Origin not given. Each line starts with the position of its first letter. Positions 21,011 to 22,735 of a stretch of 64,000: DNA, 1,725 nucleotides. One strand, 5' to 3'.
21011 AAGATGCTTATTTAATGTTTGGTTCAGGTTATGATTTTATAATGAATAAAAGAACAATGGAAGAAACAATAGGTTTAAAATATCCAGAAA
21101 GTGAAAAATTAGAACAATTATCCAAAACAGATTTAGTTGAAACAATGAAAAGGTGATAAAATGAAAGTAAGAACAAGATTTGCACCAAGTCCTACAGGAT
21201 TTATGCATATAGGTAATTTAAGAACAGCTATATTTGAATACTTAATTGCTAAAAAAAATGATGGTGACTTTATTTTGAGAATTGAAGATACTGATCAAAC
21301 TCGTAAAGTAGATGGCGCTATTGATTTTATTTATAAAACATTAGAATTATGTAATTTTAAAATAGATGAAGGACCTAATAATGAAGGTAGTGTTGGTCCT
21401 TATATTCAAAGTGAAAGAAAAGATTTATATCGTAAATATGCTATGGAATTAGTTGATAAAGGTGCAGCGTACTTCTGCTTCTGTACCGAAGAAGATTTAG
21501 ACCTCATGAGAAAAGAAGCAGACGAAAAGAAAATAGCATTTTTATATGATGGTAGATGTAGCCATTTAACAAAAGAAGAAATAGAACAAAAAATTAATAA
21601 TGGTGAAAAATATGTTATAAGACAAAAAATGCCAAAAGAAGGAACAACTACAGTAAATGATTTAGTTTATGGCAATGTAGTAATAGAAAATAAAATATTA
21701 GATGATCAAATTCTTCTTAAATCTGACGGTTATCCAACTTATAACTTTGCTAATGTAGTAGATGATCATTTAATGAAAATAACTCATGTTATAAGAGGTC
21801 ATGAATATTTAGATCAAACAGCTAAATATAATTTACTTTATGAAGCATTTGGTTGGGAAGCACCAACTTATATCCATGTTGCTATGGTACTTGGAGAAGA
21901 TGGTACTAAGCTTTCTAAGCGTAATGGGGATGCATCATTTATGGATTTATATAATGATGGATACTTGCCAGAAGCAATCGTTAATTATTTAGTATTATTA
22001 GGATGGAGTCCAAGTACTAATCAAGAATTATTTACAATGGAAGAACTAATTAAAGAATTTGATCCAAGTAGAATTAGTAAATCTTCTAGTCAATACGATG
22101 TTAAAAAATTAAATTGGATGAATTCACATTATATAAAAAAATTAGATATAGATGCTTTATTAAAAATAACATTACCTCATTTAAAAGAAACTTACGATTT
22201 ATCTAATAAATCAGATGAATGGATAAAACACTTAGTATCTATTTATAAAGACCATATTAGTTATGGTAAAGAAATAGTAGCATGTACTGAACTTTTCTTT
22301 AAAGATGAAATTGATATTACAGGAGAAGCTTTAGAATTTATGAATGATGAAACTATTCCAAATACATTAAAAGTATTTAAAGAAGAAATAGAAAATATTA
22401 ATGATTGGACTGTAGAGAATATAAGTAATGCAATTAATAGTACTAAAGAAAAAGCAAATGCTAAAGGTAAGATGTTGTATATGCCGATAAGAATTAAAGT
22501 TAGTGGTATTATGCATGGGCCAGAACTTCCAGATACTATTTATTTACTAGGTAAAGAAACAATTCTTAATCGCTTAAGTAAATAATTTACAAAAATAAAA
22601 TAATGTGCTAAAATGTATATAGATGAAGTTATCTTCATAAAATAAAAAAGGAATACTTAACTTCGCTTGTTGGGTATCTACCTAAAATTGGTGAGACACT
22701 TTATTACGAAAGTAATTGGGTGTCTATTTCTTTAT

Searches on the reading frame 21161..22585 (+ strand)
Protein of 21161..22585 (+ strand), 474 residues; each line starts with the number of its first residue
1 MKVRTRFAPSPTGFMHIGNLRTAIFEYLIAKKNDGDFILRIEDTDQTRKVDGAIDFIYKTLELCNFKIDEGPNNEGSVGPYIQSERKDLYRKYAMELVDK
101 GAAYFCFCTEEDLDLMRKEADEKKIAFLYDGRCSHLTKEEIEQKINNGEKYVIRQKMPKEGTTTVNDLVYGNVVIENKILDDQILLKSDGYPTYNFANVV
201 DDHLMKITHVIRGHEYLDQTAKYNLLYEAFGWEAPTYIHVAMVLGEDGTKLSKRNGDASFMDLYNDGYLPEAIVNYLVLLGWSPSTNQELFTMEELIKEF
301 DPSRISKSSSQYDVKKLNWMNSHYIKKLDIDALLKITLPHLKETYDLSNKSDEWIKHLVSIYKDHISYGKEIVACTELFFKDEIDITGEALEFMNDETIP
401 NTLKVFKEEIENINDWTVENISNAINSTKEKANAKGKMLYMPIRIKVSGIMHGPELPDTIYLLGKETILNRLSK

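Call 11: find_encoding_contigs(protein=window:21161-22585:+, flank=3000, max_places=6)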
Protein window:21161-22585:+ (474 aa): 23 contigs read that carry it; 3 places shown.
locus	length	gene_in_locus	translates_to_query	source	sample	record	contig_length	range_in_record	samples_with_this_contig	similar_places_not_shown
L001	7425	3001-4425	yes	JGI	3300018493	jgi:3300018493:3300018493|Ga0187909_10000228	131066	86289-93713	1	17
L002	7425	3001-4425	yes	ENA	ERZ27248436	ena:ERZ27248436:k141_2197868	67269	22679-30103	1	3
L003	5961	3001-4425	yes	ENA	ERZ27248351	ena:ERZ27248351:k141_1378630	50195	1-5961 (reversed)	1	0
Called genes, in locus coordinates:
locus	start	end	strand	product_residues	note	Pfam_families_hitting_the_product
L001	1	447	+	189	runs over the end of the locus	PF02508:Rnf-Nqr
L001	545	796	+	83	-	PF04060:FeS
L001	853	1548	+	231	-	PF04542:Sigma70_r2, PF04545:Sigma70_r4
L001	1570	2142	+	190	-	PF02525:Flavodoxin_2 (weak), PF03358:FMN_red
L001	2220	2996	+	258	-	-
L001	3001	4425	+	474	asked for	PF00749:tRNA-synt_1c, PF19269:Anticodon_2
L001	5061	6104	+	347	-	PF02912:Phe_tRNA-synt_N, PF01409:tRNA-synt_2d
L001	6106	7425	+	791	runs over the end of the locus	PF01588:tRNA_bind, PF03483:B3_4, PF03484:B5, PF17759:tRNA_synthFbeta, PF03147:FDX-ACB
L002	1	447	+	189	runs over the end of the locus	PF02508:Rnf-Nqr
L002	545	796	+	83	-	PF04060:FeS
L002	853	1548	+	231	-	PF04542:Sigma70_r2, PF04545:Sigma70_r4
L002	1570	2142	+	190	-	PF02525:Flavodoxin_2 (weak), PF03358:FMN_red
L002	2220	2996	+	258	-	-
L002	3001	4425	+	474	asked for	PF00749:tRNA-synt_1c, PF19269:Anticodon_2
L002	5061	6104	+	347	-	PF02912:Phe_tRNA-synt_N, PF01409:tRNA-synt_2d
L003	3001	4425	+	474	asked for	PF00749:tRNA-synt_1c, PF19269:Anticodon_2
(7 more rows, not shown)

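Call 27: find_related_loci(query=window:21161-22582:+, collection=genome_contigs, flank=2500)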
Query window:21161-22582:+ (474 aa) in genome_contigs; peptide patterns used: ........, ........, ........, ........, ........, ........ (x = any residue, [..] = any of these).
599 stretches matched a pattern (row limit reached: there are more); 545 encode a relative of the query (tblastn E <= 1e-3); the best 80 are kept; 80 distinct loci.
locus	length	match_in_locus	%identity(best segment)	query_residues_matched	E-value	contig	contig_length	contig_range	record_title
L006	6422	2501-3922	88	1-474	0e+0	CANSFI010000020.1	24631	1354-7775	MAG TPA_asm: uncultured Tenericutes bacterium isolate SRR15730532_bin.52_metawrap_v1.3_MAG genome assembly, contig: NODE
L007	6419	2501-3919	75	2-474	0e+0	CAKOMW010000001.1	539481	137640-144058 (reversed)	MAG: uncultured Bacilli bacterium isolate REFINED_METABAT215_TOP10_CONTIGS_1500_ASSEMBLY_K77_MERGED__Hadza_MoBio_hadza-A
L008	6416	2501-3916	76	2-473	0e+0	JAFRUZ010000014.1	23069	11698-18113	MAG: Bacilli bacterium isolate RGIG2822 Goat_Omasum.Co__c1356392, whole genome shotgun sequence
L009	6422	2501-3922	74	1-474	0e+0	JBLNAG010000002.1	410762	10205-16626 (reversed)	MAG: Ignavibacteriales bacterium isolate MAG183 PRJNA951521_bin41_renamed_1, whole genome shotgun sequence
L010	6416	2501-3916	71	1-473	0e+0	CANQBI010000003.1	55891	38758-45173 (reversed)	MAG: uncultured Bacilli bacterium isolate Lapin-002__bin32 genome assembly, contig: Lapin-002__NODE_721_length_55891_cov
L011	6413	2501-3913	70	1-472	0e+0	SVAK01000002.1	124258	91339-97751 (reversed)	MAG: Bacillota bacterium isolate SIG200 NODE_753_length_124258_cov_3.303961, whole genome shotgun sequence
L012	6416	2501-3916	70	1-473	0e+0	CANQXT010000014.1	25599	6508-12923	MAG: uncultured Bacilli bacterium isolate Lapin-016__bin44 genome assembly, contig: Lapin-016__NODE_1625_length_25599_co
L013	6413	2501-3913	70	1-472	0e+0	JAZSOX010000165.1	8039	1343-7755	MAG: Bacilli bacterium isolate T1900044547_TS20190013.MAGScoT_cleanbin_000041 SGB_157_k141_2035292, whole genome shotgun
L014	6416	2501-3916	69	1-473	0e+0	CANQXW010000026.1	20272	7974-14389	MAG: uncultured Bacilli bacterium isolate Lapin-016__bin2 genome assembly, contig: Lapin-016__NODE_2307_length_20272_cov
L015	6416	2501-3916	68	1-473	0e+0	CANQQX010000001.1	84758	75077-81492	MAG: uncultured Bacilli bacterium isolate Lapin-008__bin51 genome assembly, contig: Lapin-008__NODE_326_length_84758_cov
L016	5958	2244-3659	68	1-473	0e+0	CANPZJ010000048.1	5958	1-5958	MAG: uncultured Bacilli bacterium isolate Lapin-003-2__bin68 genome assembly, contig: Lapin-003-2__NODE_11036_length_595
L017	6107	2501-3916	69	1-473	0e+0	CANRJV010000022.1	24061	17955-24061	MAG: uncultured Bacilli bacterium isolate Lapin-019__bin1 genome assembly, contig: Lapin-019__NODE_1204_length_24061_cov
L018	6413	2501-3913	68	1-472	0e+0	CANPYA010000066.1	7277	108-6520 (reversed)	MAG: uncultured Bacilli bacterium isolate Lapin-005__bin123 genome assembly, contig: Lapin-005__NODE_14436_length_7277_c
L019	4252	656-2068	68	1-472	0e+0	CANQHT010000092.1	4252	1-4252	MAG: uncultured Bacilli bacterium isolate Lapin-027__bin78 genome assembly, contig: Lapin-027__NODE_24208_length_4252_co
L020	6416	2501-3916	71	1-473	0e+0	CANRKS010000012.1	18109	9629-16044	MAG: uncultured Bacilli bacterium isolate Lapin-033__bin45 genome assembly, contig: Lapin-033__NODE_2607_length_18109_co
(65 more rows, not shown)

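Call 41: find_homologous_proteins(query=window:21161-22582:+, max_evalue=1e-100)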
Query window:21161-22582:+ (474 aa): 7989 proteins with E <= 1e-100 among 8000 candidates; the best 120 are listed.
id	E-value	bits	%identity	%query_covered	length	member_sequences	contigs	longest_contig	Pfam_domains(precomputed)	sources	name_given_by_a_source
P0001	3.6e-291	984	89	100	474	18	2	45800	PF19269.5,PF00749.28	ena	-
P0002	1.3e-287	972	88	100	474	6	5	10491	PF19269.5,PF00749.28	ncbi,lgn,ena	-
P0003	9.6e-287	969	88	100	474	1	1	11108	PF19269.5,PF00749.28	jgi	-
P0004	2.9e-285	964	87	100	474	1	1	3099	PF19269.5,PF00749.28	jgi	-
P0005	1.3e-283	959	86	100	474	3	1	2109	PF19269.5,PF00749.28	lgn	-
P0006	4.9e-282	954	86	100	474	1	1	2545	PF19269.5,PF00749.28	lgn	-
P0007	3.7e-279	944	86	100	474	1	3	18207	PF19269.5,PF00749.28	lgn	-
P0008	6.2e-278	940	85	100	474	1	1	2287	PF19269.5,PF00749.28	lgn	-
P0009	4.3e-253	858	78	99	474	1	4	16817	PF19269.5,PF01921.25,PF00749.28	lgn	-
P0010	8.1e-253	857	77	100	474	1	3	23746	PF19269.5,PF00749.28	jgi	-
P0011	3.4e-252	855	78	99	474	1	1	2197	PF19269.5,PF01921.25,PF00749.28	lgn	-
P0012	8.2e-252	854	80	99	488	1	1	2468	PF19269.5,PF00749.28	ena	-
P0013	2.5e-251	852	77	99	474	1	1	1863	PF19269.5,PF00749.28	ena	-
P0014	2.8e-251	852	79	99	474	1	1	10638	PF19269.5,PF00749.28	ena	-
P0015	3.6e-251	852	78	99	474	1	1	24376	PF19269.5,PF00749.28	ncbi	-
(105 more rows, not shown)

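Call 42: list_cluster_members(proteins=[window:21161-22582:+])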
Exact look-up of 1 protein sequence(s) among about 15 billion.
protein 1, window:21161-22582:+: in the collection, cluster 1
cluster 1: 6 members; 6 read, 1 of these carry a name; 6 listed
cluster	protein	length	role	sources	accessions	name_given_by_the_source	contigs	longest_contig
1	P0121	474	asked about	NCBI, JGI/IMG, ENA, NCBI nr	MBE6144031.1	MAG: glutamate--tRNA ligase [Firmicutes bacterium] | glutamate--tRNA ligase [Bacillota bacterium]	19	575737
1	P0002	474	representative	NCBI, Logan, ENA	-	-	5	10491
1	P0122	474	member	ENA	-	-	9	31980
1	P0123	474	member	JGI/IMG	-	-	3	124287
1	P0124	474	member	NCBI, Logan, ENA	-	-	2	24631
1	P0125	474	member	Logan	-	-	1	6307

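Call 44: find_encoding_contigs(protein=P0123, flank=2500, max_places=4)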
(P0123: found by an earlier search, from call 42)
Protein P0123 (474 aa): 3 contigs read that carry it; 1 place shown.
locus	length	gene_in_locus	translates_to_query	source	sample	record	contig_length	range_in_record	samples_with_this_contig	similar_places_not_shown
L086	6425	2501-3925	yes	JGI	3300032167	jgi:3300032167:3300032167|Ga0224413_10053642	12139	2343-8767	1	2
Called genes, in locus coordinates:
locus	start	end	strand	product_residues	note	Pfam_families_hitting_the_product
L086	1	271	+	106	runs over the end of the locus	PF03551:PadR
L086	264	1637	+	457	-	PF22564:HAAS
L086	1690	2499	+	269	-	-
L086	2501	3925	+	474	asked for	PF00749:tRNA-synt_1c, PF19269:Anticodon_2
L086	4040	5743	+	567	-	-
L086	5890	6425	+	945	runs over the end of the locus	PF00005:ABC_tran (faint), PF02463:SMC_N (faint), PF03193:RsgA_GTPase (faint), PF13555:AAA_29 (faint), PF20703:nSTAND1 (faint), PF20720:nSTAND3 (faint), PF17760:UvrA_inter, PF17755:UvrA_DNA-bind, +1 more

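Call 45: find_encoding_contigs(protein=P0125, flank=2500, max_places=4)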
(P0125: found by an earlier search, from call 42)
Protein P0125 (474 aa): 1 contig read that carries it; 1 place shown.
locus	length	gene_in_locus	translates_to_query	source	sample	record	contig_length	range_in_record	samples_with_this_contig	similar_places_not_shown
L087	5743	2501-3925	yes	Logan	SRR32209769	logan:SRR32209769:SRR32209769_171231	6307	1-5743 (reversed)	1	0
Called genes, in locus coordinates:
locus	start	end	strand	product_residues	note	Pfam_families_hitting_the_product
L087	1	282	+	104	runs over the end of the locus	PF03551:PadR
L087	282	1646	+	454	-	PF22564:HAAS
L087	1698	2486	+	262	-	-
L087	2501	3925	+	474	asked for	PF00749:tRNA-synt_1c, PF19269:Anticodon_2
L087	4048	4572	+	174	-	-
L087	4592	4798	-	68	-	PF14098:SSPI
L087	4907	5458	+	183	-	PF04011:LemA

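Call 46: find_encoding_contigs(protein=P0122, flank=2500, max_places=4)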
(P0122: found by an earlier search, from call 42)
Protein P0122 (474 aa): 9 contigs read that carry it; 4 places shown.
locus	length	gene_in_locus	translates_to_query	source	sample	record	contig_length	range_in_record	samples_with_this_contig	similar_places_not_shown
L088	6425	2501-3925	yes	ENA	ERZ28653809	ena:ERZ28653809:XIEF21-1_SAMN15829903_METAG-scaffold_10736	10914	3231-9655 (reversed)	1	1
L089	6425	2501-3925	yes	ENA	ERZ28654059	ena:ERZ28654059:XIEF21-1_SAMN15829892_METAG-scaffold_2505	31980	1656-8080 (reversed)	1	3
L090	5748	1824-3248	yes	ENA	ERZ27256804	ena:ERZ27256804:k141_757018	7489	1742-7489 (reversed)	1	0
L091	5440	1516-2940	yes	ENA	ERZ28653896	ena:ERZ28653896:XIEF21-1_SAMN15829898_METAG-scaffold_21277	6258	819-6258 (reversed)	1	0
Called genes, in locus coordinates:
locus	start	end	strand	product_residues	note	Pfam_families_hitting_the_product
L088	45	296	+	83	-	PF04060:FeS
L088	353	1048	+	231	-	PF04542:Sigma70_r2, PF04545:Sigma70_r4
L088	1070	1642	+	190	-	PF02525:Flavodoxin_2 (weak), PF03358:FMN_red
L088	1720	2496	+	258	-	-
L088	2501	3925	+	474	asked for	PF00749:tRNA-synt_1c, PF19269:Anticodon_2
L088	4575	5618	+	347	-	PF02912:Phe_tRNA-synt_N, PF01409:tRNA-synt_2d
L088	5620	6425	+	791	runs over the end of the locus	PF01588:tRNA_bind, PF03483:B3_4, PF03484:B5, PF17759:tRNA_synthFbeta, PF03147:FDX-ACB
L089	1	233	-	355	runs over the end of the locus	PF11899:DUF3419 (weak)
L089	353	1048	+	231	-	PF04542:Sigma70_r2, PF04545:Sigma70_r4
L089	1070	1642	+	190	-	PF03358:FMN_red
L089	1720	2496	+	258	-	-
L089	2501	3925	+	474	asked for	PF00749:tRNA-synt_1c, PF19269:Anticodon_2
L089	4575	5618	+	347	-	PF02912:Phe_tRNA-synt_N, PF01409:tRNA-synt_2d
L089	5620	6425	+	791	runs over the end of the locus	PF01588:tRNA_bind, PF03483:B3_4, PF03484:B5, PF17759:tRNA_synthFbeta, PF03147:FDX-ACB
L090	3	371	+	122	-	?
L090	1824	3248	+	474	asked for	PF00749:tRNA-synt_1c, PF19269:Anticodon_2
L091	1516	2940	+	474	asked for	PF00749:tRNA-synt_1c, PF19269:Anticodon_2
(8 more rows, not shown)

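Call 47: find_encoding_contigs(protein=P0001, flank=2500, max_places=4)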
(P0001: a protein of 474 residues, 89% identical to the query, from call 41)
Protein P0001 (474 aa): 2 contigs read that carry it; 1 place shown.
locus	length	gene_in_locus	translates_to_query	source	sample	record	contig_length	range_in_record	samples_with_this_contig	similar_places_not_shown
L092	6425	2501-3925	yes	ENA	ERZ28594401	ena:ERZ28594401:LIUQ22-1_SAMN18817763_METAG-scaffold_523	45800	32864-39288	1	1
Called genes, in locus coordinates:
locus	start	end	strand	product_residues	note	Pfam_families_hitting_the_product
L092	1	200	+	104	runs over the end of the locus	PF03551:PadR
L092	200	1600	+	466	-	PF22564:HAAS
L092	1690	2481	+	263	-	-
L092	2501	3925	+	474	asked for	PF00749:tRNA-synt_1c, PF19269:Anticodon_2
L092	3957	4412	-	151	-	PF03073:TspO_MBR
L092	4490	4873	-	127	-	-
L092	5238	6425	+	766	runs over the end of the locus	PF03477:ATP-cone, PF13597:NRDD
